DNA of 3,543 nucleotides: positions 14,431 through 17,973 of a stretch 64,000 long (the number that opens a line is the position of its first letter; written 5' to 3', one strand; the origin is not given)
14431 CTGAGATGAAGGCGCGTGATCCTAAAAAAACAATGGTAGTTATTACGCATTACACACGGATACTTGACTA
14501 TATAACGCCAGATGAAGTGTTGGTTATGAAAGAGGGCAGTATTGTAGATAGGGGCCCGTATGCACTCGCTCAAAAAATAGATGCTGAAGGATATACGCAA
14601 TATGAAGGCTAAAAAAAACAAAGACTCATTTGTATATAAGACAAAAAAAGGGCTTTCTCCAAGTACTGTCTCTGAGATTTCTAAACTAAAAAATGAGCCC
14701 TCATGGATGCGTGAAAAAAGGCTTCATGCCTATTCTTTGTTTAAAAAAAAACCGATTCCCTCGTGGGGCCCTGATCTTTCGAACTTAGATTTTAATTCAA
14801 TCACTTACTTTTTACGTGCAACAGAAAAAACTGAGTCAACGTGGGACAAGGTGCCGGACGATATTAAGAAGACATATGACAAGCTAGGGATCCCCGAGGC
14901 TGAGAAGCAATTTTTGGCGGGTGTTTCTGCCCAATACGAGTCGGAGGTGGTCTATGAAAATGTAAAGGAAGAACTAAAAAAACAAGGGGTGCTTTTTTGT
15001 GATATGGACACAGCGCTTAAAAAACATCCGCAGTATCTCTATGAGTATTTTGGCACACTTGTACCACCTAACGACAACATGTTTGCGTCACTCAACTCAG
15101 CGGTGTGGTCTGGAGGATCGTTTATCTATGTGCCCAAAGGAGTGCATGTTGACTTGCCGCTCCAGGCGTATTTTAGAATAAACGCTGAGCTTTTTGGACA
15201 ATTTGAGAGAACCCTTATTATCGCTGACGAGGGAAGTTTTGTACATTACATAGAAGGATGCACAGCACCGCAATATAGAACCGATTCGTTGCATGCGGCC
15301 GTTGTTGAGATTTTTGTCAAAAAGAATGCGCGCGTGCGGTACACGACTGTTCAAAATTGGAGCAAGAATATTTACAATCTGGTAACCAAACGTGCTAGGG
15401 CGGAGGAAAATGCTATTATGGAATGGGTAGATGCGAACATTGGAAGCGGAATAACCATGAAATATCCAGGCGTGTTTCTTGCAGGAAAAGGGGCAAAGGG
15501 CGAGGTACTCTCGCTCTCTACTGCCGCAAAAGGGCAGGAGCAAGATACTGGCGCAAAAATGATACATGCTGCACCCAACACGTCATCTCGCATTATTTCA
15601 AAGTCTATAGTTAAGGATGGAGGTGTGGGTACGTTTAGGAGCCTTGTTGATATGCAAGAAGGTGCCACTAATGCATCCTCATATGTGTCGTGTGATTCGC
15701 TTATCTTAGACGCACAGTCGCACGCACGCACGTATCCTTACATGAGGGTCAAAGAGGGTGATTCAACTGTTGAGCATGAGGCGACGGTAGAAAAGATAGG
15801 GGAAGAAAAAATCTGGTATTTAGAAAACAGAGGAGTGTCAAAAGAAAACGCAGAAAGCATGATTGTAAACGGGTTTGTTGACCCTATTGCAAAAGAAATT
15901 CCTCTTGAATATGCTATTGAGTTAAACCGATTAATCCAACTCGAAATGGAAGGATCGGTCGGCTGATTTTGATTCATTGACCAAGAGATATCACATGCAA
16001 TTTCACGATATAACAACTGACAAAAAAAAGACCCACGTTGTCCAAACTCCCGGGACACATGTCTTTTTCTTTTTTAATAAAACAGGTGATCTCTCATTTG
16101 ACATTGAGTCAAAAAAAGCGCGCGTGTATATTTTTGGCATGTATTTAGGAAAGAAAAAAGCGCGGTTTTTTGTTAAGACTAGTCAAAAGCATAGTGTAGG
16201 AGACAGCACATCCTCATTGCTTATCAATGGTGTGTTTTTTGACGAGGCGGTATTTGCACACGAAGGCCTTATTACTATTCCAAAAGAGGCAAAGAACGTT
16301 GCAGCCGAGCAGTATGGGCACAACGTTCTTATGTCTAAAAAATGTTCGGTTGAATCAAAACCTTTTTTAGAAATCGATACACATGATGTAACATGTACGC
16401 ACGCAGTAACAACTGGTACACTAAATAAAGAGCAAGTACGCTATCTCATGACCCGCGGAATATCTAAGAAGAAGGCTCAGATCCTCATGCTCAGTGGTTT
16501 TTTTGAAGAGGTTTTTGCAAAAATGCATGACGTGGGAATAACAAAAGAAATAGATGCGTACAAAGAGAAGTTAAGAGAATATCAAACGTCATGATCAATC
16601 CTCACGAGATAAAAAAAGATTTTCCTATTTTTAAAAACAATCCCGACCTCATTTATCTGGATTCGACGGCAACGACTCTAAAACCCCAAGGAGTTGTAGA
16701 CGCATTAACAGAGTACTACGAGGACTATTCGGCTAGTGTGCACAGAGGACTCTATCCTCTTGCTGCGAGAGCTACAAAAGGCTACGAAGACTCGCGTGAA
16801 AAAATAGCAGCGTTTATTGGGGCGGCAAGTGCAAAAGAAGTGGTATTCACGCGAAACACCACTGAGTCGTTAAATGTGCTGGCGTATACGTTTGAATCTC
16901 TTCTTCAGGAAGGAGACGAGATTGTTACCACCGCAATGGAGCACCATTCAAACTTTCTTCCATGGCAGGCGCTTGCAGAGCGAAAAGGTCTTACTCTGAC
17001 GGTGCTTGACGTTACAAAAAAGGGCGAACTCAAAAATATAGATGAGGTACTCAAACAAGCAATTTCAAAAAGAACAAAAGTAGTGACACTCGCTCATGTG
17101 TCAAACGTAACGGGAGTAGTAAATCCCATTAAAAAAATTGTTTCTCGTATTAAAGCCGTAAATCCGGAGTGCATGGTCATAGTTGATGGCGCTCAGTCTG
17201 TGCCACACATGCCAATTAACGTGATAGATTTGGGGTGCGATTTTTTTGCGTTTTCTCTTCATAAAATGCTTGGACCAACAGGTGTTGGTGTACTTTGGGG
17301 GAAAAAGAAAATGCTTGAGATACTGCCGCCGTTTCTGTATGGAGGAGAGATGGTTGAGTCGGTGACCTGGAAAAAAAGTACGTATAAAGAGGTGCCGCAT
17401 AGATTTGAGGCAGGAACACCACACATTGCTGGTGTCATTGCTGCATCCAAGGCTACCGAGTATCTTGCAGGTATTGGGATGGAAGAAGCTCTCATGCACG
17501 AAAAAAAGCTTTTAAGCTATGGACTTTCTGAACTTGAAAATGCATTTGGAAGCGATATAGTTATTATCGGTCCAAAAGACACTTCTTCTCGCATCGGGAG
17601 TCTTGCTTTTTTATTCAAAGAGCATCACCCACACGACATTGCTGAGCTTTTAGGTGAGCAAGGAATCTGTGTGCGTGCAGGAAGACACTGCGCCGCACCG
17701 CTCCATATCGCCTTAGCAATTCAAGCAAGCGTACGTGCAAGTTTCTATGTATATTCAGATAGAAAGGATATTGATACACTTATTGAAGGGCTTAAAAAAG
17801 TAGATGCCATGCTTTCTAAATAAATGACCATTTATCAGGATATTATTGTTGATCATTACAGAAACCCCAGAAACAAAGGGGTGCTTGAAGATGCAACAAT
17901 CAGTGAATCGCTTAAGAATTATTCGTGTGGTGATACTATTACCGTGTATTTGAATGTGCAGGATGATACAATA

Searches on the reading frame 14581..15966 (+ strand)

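Call 18: search_protein_families(library=pfam, proteins=[window:14581-15966:+], max_evalue=0.00001)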
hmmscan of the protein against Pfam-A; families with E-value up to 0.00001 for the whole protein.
window:14581-15966:+ (461 aa): 2 families
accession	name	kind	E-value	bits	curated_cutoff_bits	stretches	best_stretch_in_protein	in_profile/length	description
PF01458.23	SUFBD_core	-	3.2e-81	272.6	27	1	198-432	1-232/232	SUF system FeS cluster assembly, SufBD core domain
PF19295.5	SufBD_N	-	3.5e-10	40.2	23.5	1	125-195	100-171/172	SufBD protein N-terminal region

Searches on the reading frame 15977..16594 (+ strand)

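Call 83: search_protein_families(library=pfam, proteins=[window:15977-16594:+], max_evalue=0.0001)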
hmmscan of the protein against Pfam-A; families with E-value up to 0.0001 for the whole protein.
window:15977-16594:+ (205 aa): 1 family
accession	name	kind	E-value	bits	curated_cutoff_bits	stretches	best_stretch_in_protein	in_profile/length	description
PF01458.23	SUFBD_core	-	3e-33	115.7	27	1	38-175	95-232/232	SUF system FeS cluster assembly, SufBD core domain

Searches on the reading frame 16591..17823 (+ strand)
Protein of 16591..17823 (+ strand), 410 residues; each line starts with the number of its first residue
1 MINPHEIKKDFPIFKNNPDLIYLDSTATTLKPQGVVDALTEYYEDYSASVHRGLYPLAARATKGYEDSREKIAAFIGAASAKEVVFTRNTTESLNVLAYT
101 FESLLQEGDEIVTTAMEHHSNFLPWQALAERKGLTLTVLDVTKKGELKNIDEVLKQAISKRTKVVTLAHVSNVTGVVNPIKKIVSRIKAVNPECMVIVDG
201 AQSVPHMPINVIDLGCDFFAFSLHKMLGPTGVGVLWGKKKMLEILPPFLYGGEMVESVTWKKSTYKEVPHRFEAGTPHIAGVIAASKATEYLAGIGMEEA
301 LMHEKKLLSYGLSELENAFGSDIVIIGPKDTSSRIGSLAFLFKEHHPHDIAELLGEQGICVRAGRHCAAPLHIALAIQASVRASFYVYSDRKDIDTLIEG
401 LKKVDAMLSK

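Call 18: search_protein_families(library=pfam, proteins=[window:16591-17823:+], max_evalue=0.00001)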
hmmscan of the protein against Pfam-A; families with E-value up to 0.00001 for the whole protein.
window:16591-17823:+ (410 aa): 2 families
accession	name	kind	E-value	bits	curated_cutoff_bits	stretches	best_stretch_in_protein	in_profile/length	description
PF00266.25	Aminotran_5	-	6.1e-136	453.7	21.5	1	21-397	1-371/371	Aminotransferase class-V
PF01053.26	Cys_Met_Meta_PP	-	8.6e-09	34.8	27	1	100-228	83-201/381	Cys/Met metabolism PLP-dependent enzyme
